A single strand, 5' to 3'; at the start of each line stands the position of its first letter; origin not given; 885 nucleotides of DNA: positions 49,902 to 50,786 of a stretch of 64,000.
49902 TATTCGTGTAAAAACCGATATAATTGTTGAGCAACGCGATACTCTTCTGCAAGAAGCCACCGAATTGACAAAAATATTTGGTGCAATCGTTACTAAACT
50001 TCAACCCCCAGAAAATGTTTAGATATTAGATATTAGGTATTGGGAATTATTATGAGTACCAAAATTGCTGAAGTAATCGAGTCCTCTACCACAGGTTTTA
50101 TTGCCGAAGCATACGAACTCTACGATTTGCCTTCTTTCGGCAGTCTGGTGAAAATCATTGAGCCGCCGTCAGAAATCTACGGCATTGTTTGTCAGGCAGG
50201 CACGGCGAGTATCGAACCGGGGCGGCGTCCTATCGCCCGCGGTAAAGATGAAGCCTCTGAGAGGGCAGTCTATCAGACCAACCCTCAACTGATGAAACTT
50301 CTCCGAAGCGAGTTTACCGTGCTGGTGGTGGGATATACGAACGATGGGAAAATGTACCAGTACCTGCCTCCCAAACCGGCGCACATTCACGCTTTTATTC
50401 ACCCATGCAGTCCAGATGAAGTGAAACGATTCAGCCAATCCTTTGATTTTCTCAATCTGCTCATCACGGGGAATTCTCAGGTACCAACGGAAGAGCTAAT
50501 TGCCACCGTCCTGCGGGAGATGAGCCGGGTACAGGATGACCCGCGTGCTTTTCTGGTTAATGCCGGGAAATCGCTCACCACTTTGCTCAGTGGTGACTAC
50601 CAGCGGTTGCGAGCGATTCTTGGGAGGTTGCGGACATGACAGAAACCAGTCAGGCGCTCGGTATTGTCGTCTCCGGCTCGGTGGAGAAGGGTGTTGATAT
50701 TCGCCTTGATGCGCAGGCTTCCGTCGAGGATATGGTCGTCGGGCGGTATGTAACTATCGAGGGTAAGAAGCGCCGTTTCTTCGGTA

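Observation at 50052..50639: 195-aa unknown protein translationally coupled to HerA, with a HerA-N-terminal-barrel-like domain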

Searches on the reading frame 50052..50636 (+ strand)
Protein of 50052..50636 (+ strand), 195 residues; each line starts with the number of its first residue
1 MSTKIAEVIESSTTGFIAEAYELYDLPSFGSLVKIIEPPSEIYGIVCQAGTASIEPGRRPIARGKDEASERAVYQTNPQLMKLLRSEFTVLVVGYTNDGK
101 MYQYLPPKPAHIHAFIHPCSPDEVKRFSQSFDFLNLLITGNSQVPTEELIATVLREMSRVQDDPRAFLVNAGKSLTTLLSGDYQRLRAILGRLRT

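Call 4: search_protein_families(library=ncbifam, proteins=[window:50052-50636:+], max_evalue=1)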
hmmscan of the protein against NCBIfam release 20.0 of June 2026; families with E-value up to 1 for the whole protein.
window:50052-50636:+ (195 aa): 0 families

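Call 5: search_protein_families(library=pfam, proteins=[window:50052-50636:+], max_evalue=1)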
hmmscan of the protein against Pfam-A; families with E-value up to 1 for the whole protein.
window:50052-50636:+ (195 aa): 1 family
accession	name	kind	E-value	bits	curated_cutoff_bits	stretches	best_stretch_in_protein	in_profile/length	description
PF09378.16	HAS-barrel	-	0.013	16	25.2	1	5-74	1-69/90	HAS barrel domain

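Call 6: search_protein_families(library=padloc, proteins=[window:50052-50636:+], max_evalue=1)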
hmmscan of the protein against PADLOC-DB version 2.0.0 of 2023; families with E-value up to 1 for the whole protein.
window:50052-50636:+ (195 aa): 0 families

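Call 7: find_homologous_proteins(query=window:50052-50636:+, max_evalue=0.001)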
Query window:50052-50636:+ (195 aa): 2143 proteins with E <= 0.001 among 2339 candidates; the best 120 are listed.
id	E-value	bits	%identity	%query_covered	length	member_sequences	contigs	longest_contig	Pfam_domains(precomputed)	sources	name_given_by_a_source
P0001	4.3e-123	426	100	100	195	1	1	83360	-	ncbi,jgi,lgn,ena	ncbi:MAG TPA: hypothetical protein VGA85_02605 [Dehalococcoidales bacterium]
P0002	1.5e-108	378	87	100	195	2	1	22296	-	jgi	jgi:hypothetical protein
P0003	1.8e-104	365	85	100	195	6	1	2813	-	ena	-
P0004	3.4e-103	361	84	100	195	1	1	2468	-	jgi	jgi:hypothetical protein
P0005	3.7e-101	354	84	100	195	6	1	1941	-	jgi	jgi:hypothetical protein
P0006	2.2e-100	352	83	100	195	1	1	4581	-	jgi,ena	jgi:hypothetical protein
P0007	1.2e-97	343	81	100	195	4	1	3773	-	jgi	jgi:hypothetical protein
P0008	1.3e-96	339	79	99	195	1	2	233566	-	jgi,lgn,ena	-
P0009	5.8e-96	337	81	100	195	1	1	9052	-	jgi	jgi:hypothetical protein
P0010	1.1e-95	336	77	100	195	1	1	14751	-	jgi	jgi:hypothetical protein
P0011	1.2e-95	336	76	99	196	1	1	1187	-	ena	-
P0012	4.3e-95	334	76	100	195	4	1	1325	-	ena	-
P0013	1.2e-94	333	76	100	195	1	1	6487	-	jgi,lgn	jgi:hypothetical protein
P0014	7.0e-89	314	73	100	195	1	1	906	-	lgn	-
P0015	4.3e-88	312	73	99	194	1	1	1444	-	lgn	-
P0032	4.8e-83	295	67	99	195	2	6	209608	-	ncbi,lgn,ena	ncbi:MAG: hypothetical protein ACLPVI_05875 [Dehalococcoidales bacterium]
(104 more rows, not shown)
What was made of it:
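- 50052..50639 (+): Gene X: a 195-aa protein with a HAS barrel and a helical tail (includes the stop codon). 2143 homologues (call 7).
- Checked: It has 2143 homologues at E<=1e-3 (call 7).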

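Call 8: search_solved_structures(query=window:50052-50636:+, max_evalue=10, show_alignments=2)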
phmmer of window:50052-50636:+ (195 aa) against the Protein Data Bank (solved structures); distinct sequences matched with E-value up to 10: 7.
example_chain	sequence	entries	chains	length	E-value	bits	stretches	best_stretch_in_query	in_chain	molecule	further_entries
3hxs_A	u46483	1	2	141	0.083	15.7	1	77-123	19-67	Thioredoxin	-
3hyp_A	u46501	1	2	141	0.084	15.7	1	77-123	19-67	Thioredoxin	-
8fbi_A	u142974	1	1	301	0.37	13.6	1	29-84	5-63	KWOCA_39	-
6htq_j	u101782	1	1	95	1.1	12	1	124-189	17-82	30S ribosomal protein S10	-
7nhn_k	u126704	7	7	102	1.1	12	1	122-185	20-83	30S ribosomal protein S10 | Small ribosomal subunit protein uS10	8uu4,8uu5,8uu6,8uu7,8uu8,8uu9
5cwo_A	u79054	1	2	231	1.1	12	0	49-84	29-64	Designed helical repeat protein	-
3j9w_AJ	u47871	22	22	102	1.3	11.8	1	122-189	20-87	30S ribosomal protein uS10 | 30S ribosomal protein S10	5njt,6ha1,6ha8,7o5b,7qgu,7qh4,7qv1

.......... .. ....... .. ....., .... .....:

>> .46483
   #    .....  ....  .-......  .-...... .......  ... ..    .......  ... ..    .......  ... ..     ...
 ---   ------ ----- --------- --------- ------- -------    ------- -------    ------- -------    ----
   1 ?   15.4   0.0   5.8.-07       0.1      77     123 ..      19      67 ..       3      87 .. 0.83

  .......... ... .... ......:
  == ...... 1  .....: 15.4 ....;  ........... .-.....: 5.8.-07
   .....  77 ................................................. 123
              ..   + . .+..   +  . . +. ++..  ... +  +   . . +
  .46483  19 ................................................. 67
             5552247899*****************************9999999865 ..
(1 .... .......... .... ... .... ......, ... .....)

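Call 13: find_related_loci(query=A1, collection=genome_contigs, flank=6000)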
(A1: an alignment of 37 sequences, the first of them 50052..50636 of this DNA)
Query A1 (195 aa) in genome_contigs; peptide patterns used: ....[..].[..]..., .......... (x = any residue, [..] = any of these).
331 stretches matched a pattern; 242 encode a relative of the query (tblastn E <= 1e-3); the best 80 are kept; 80 distinct loci.
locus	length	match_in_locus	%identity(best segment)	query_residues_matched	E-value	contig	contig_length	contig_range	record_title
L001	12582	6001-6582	87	1-194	5e-114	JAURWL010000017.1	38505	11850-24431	MAG: Dehalococcoidales bacterium isolate E10_concoct.bin.145 E10_k141_319429, whole genome shotgun sequence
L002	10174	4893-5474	67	1-194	7e-92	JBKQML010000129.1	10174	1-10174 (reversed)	MAG: Dehalococcoidales bacterium isolate LABRr1A1B1C__bin_136 LABRr1A1B1C_000000165144, whole genome shotgun sequence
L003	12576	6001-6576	66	3-194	9e-90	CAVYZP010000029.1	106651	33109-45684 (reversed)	MAG: uncultured Chloroflexia bacterium isolate MFD02138.bin.3.55 genome assembly, contig: contig_14553, whole genome sho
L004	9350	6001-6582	67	1-194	1e-88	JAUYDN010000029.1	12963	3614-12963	MAG: Dehalococcoidia bacterium isolate C20_metabat.bin.39 C20_k141_379159, whole genome shotgun sequence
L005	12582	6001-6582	66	1-194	3e-88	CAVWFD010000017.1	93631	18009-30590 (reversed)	MAG: uncultured Chloroflexia bacterium isolate MFD01231.bin.2.26 genome assembly, contig: contig_5900, whole genome shot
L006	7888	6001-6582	67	1-194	3e-88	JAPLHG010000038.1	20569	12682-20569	MAG: Chloroflexota bacterium isolate LacPavin_0419_WC90_MAG_48_7 LacPavin_0419_WC90_scaffold_276052, whole genome shotgu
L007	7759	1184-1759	65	3-194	2e-88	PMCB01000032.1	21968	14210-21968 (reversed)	MAG: Dehalococcoidia bacterium isolate fen_1064 73.20120700_E3M.23_contig_157686, whole genome shotgun sequence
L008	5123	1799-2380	68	1-194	7e-87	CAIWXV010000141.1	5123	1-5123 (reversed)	MAG: uncultured Dehalococcoidia bacterium isolate AlinenSediments_bin-3940 genome assembly, contig: bin-3940:141/149, wh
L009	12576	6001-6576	63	3-194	2e-85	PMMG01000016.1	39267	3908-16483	MAG: Dehalococcoidia bacterium isolate fen_1014 73.20100900_E1D.16_contig_565, whole genome shotgun sequence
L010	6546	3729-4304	66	1-193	4e-85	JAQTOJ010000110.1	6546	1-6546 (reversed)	MAG: Dehalococcoidales bacterium isolate STA_85 NODE_27037_length_6546_cov_3.197850_Sandtown_A, whole genome shotgun seq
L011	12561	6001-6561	66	4-194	9e-82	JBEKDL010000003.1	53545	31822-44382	MAG: Dehalococcoidales bacterium isolate SPRUCE 182 SPRUCE_182_3, whole genome shotgun sequence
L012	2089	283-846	65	2-193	9e-84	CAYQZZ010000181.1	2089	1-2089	MAG TPA_asm: uncultured Dehalococcoidaceae bacterium isolate binchicken_co103_286 genome assembly, contig: NODE_95275_le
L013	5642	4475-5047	60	4-194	2e-80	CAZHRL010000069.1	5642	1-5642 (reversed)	MAG TPA_asm: uncultured Dehalococcoidales bacterium isolate binchicken_co376_281 genome assembly, contig: NODE_20153_len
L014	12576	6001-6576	63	4-195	2e-80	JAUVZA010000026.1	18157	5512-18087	MAG: Dehalococcoidia bacterium isolate CSMAG_1256 CSMAG_1256_k141_306770_length_18157_cov_19.5548, whole genome shotgun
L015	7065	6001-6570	62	1-194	5e-80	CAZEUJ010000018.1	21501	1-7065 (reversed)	MAG TPA_asm: uncultured Dehalococcoidaceae bacterium isolate binchicken_co33_232 genome assembly, contig: NODE_2465_leng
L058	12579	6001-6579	59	1-193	2e-75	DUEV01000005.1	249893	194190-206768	MAG TPA_asm: Dehalococcoidia bacterium isolate W156 Contig5, whole genome shotgun sequence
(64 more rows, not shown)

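Call 17: predict_structure(alignment_id=A1)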
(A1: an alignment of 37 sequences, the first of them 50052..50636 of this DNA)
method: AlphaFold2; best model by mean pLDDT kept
length: 195 residues; sequences in the alignment: 37
mean_pLDDT: 71.9   pTM: 0.72
mean pLDDT of the five models: 71.9, 70.1, 67.3, 66.9, 61.5
residues with pLDDT >= 90: 58; 70-90: 57; 50-70: 43; < 50: 37
segments of 3 or more residues with pLDDT < 50: 1-16, 50-65, 81-84
pLDDT, mean of each block of 10 residues (from residue 1): 24 44 67 78 77 38 49 59 57 86 74 73 93 89 84 94 95 93 90 78
secondary structure, 60 per line:
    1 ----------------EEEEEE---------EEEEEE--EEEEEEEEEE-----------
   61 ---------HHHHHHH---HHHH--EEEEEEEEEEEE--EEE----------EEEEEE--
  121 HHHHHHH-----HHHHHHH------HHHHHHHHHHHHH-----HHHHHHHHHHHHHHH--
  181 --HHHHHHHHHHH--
elements in order: E17-22 E32-37 E40-49 H70-76 H80-83 E86-97 E100-102 E113-118 H121-127 H133-139 H146-158 H164-178 H183-193

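Call 19: search_protein_representatives(alignment_id=A1)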
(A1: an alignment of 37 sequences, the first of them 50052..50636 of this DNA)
Query: 37 sequences, 195 profile positions. Proteins with E-value up to 0.001 (for the whole library): 958; up to 1e-10: 625; up to 1e-30: 186. The best 150 are listed.
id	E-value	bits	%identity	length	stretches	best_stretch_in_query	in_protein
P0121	2.1e-88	311.1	-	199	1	3-194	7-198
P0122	3.5e-86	303.8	-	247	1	2-194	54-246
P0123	8.7e-71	253.6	-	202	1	4-194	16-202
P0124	2.1e-67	242.6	-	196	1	3-194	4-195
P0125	2.0e-64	232.8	-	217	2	39-194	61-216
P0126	3.3e-63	228.9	-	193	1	3-193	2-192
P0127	3.5e-63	228.8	-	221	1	37-194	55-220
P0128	1.4e-61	223.6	-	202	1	2-194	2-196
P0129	9.0e-61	220.9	-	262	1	4-194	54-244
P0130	1.2e-60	220.5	-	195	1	3-193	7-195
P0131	6.0e-60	218.2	-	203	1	4-194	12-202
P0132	2.1e-59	216.4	-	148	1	2-139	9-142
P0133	2.4e-59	216.3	-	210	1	3-194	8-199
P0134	2.9e-58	212.8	-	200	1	2-194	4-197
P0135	1.2e-57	210.7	-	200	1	3-194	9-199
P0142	3.3e-54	199.5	-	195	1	4-192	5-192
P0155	8.2e-49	181.9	-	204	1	1-193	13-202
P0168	7.0e-47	175.6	-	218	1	3-193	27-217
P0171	1.5e-46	174.5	-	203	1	3-194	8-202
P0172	5.8e-46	172.6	-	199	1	4-190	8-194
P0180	1.8e-44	167.8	-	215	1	5-194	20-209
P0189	5.7e-43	162.8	-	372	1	4-193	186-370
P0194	4.4e-42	159.9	-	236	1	4-193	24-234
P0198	1.9e-41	157.9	-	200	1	2-194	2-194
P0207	2.8e-40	154.1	-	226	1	3-194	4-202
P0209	4.0e-40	153.5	-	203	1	3-193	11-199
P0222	1.7e-38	148.3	-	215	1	3-193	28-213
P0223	2.2e-38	147.9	-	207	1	4-192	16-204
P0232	1.2e-37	145.5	-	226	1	4-194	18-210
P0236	2.4e-37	144.5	-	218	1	3-194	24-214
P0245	3.9e-36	140.5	-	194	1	5-193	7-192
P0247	5.9e-36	139.9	-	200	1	3-192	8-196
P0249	1.4e-35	138.7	-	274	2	39-194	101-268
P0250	3.0e-35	137.6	-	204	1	3-192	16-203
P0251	3.1e-35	137.6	-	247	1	5-194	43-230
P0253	4.7e-35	137.0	-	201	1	3-193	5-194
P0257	1.7e-34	135.2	-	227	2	34-194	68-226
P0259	2.1e-34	134.9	-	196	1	4-194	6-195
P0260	2.2e-34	134.8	-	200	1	3-193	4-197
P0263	5.3e-34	133.6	-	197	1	5-194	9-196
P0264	6.1e-34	133.4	-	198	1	1-191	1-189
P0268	7.8e-34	133.0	-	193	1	4-193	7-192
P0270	1.2e-33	132.4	-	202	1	3-194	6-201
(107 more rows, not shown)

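Call 20: fold_search(model_id=the predicted structure, library=pdb)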
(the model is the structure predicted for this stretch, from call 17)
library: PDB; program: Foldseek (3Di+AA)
matches with E <= 10: 202; with E <= 0.001: 0
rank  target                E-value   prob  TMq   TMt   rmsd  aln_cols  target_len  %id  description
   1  8wld_M                1.9e-03  1.00  0.33  0.10   7.2       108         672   18  Cryo-EM structure of SIR2/HerA antiphage complex (released 2024-09-11)
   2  8wld_L                2.2e-03  1.00  0.33  0.10   7.4       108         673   18  Cryo-EM structure of SIR2/HerA antiphage complex (released 2024-09-11)
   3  8wod_O                2.9e-03  1.00  0.33  0.12   7.5       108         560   18  Cryo-EM structure of SIR2/HerA complex (released 2024-09-11)
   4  8wiv_O                2.9e-03  1.00  0.32  0.10   7.4       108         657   18  Cryo-EM structure of a bacterial protein (released 2024-09-11)
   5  8woc_A                3.5e-03  1.00  0.32  0.19   7.5       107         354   16  Cryo-EM structure of SIR2/HerA complex (released 2024-09-11)
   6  8wld_A                3.5e-03  1.00  0.32  0.14   7.5       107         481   16  Cryo-EM structure of SIR2/HerA antiphage complex (released 2024-09-11)
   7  8wof_D                3.5e-03  1.00  0.33  0.13  11.5       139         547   14  Cryo-EM structure of SIR2/HerA complex (released 2024-09-11)
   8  8woc_D                3.5e-03  1.00  0.33  0.13  11.5       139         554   14  Cryo-EM structure of SIR2/HerA complex (released 2024-09-11)
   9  8wod_D                3.7e-03  1.00  0.32  0.14  11.5       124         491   17  Cryo-EM structure of SIR2/HerA complex (released 2024-09-11)
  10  8wld_D                5.8e-03  1.00  0.33  0.11  11.5       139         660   14  Cryo-EM structure of SIR2/HerA antiphage complex (released 2024-09-11)
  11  8wiv_A                9.1e-03  0.99  0.30  0.15  10.1       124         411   15  Cryo-EM structure of a bacterial protein (released 2024-09-11)
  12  8wiv_D                1.0e-02  0.99  0.31  0.11  10.7       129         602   16  Cryo-EM structure of a bacterial protein (released 2024-09-11)
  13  8wiv_M                1.2e-02  1.00  0.31  0.10   7.6       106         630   17  Cryo-EM structure of a bacterial protein (released 2024-09-11)
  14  8wj3_D                1.4e-02  0.98  0.29  0.12   8.6       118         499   17  Cryo-EM structure of a bacterial protein (released 2024-09-11)
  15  8wiv_L                1.7e-02  1.00  0.33  0.11   6.0       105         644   15  Cryo-EM structure of a bacterial protein (released 2024-09-11)
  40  4d2i_A                7.4e-01  0.38  0.27  0.13   9.1       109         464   12  Crystal structure of the HerA hexameric DNA translocase from Sulfolobus solfataricus bound to AMP-PNP (released 2014-12-03)
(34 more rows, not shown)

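Call 24: find_homologous_proteins(query=A2, max_evalue=0.001)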
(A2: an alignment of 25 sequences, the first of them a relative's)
Query A2 (25 sequences) (202 aa, profile of the alignment): 2256 proteins with E <= 0.001 among 5573 candidates; the best 120 are listed.
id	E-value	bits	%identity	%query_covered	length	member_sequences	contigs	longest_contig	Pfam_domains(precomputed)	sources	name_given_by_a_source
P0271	2.3e-77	277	39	97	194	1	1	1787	-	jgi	-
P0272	3.9e-76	273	39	97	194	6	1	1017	-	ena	-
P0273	7.3e-76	272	38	97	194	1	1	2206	-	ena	-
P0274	1.2e-75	271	42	97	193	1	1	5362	-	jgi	jgi:hypothetical protein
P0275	1.4e-75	271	34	97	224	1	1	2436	-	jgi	-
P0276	1.5e-75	271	41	97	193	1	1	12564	-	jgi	jgi:hypothetical protein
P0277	2.1e-75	271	41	97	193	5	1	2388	-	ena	-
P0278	4.2e-75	270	43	97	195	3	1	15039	-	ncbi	ncbi:MAG: hypothetical protein ACE5IE_00825 [Dehalococcoidia bacterium]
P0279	4.6e-75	270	39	97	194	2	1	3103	-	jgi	-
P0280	6.6e-75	269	40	97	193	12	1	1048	-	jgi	jgi:hypothetical protein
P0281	7.0e-75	269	41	97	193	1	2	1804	-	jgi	jgi:hypothetical protein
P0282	1.1e-74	268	41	97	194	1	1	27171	-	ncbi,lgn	-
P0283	1.2e-74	268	41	97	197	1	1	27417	-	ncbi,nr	ncbi:MAG: hypothetical protein E3J65_00370 [Dehalococcoidia bacterium]|nr:MAG: hypothetical protein 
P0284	1.2e-74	268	41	97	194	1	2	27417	-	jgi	-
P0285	1.3e-74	268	40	97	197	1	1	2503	-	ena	-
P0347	2.8e-72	260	41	97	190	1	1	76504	PF09378.17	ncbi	-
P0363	4.7e-72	260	38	100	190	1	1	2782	PF09378.17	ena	-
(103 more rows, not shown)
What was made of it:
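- On HAS-barrel domain (Pfam PF09378): Two homologues carry a precomputed PF09378 hit (P0347, P0363; call 24).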

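Call 25: list_cluster_members(proteins=[P0270, P0268, P0264, P0263, P0260, P0259, P0253, P0250, P0247, P0245])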
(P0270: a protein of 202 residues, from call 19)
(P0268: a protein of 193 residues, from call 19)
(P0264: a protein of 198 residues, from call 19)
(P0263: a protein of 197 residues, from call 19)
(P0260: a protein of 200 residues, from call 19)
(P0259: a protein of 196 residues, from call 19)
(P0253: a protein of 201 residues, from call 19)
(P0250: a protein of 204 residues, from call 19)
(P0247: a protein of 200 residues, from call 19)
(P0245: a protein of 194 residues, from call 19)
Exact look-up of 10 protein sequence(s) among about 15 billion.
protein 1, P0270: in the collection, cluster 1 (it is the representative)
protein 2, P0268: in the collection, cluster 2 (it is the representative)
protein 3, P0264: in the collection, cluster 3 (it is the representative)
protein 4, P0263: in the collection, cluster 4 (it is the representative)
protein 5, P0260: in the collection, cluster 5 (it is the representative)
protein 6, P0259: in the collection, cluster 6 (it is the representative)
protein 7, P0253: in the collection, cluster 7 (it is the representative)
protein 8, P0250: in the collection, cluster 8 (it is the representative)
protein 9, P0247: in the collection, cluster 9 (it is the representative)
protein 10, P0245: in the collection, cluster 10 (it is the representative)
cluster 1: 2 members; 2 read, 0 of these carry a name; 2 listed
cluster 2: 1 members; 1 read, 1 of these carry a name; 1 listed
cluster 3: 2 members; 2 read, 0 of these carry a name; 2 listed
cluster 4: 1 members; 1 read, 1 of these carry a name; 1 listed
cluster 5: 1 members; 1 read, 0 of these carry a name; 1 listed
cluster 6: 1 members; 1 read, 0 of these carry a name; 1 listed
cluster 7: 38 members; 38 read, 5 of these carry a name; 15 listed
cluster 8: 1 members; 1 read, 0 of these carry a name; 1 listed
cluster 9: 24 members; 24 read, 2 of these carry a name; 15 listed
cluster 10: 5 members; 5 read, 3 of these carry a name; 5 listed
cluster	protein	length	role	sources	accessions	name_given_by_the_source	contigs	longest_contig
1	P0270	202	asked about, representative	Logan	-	-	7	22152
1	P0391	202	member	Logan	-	-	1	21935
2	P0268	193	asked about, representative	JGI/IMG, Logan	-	hypothetical protein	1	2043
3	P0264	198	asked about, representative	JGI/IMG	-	-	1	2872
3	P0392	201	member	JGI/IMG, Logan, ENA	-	-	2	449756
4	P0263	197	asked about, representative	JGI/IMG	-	hypothetical protein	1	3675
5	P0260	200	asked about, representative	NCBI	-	-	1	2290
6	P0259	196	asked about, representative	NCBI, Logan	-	-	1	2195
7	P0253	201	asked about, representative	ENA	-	-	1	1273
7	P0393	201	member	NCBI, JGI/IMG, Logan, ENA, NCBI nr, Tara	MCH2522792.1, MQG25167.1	MAG: hypothetical protein FI672_03395 [SAR202 cluster bacterium] | hypothetical protein | hypothetical protein [Dehalococcoidia bacterium]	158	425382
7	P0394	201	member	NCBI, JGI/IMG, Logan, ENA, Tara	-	strand:+ start:7832 stop:8437 length:606 start_codon:yes stop_codon:yes gene_type:complete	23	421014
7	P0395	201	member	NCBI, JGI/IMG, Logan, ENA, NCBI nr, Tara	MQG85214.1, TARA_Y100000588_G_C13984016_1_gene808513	MAG: hypothetical protein FI679_04875 [SAR202 cluster bacterium] | hypothetical protein [SAR202 cluster bacterium] | strand:+ start:327 stop:932 length:606 start_codon:yes stop_codon:yes gene_type:complete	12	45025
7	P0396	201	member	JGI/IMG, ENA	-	hypothetical protein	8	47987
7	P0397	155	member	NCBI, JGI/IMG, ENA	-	hypothetical protein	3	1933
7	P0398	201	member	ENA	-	-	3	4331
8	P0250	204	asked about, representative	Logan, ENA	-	-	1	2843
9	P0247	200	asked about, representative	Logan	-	-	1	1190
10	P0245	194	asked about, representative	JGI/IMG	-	-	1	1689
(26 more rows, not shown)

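Call 26: search_solved_structures(query=A2, max_evalue=10, show_alignments=3)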
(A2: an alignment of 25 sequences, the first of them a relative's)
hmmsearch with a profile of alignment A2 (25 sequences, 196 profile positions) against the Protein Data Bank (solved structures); distinct sequences matched with E-value up to 10: 8.
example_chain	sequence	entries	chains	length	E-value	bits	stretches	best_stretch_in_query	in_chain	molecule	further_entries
9c3c_B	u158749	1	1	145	0.36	13.6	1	53-143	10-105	Beta-dystroglycan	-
6swy_9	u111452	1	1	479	1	12.1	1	120-188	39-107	Protein FYV10,Protein FYV10,Protein FYV10,Protein FYV10,Protein FYV10,Protein FYV10,Protei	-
7ns3_9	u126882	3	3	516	1.1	12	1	120-188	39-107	Protein FYV10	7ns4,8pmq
8k84_A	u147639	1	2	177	1.3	11.8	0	148-177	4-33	De novo design protein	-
3bz3_A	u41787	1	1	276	1.5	11.6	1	94-149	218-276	Focal adhesion kinase 1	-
2etm_A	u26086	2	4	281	1.5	11.6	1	94-149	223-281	Focal adhesion kinase 1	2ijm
6i8z_A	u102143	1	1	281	1.5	11.6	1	94-149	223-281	Focal adhesion kinase 1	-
3pxk_A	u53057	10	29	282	1.5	11.5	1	94-149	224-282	PTK2 protein | Focal adhesion kinase 1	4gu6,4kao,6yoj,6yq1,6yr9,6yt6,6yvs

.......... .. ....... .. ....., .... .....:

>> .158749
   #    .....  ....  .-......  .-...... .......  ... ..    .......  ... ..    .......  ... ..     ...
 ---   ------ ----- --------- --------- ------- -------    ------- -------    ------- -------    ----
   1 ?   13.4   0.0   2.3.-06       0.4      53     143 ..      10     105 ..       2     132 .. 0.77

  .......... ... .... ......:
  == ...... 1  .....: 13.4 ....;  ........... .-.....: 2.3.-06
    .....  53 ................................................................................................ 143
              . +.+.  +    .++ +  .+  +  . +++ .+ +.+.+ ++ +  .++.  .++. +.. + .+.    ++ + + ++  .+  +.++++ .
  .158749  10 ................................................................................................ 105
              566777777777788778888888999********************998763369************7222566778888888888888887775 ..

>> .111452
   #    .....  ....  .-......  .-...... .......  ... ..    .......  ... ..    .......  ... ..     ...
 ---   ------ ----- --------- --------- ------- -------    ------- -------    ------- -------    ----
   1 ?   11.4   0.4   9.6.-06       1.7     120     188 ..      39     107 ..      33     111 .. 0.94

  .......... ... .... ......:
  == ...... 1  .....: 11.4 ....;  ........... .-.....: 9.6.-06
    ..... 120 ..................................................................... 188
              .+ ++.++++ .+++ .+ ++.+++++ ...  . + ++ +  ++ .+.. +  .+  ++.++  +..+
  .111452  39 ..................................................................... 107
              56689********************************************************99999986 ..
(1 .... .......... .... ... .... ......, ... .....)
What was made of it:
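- Tried and rejected: The window protein alone and a profile of 25 family members were both searched against PDB sequences and gave nothing relevant (calls 8, 26).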

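Call 30: search_protein_families(library=pfam, alignment_id=A2, max_evalue=0.1)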
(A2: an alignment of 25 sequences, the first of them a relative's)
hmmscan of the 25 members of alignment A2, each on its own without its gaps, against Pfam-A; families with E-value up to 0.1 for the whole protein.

A. member 1, P0270 (202 aa): 0 families

B. families by the number of members that match (of 25 scanned): 3 families
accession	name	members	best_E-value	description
PF09378.16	HAS-barrel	12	7.7e-08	HAS barrel domain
PF20490.3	SCGB3A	1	0.048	Secretoglobin 3A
PF19953.4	EACC1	1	0.072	Effector Associated Constant Component 1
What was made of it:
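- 50052..50411 (+): Residues 1-120: HAS-type beta barrel. Strands 6-11, 15-20, 32-37, 40-53, 84-97, 100-102, 115-118. Pfam PF09378 hits 12 of 25 members (call 30).
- On HAS-barrel domain (Pfam PF09378): Twelve of 25 diverse family members match at E<=0.1, best 7.7e-8 (call 30).
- Closest known: N-terminal HAS-barrel domain of HerA. Same: The Pfam model hits about half of the diverse members (call 30).
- Checked: However, 12 of 25 diverse family members hit PF09378 (best 7.7e-8; call 30).
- PF09378 hits 12 of 25 diverse members, best 7.7e-8 (call 30).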
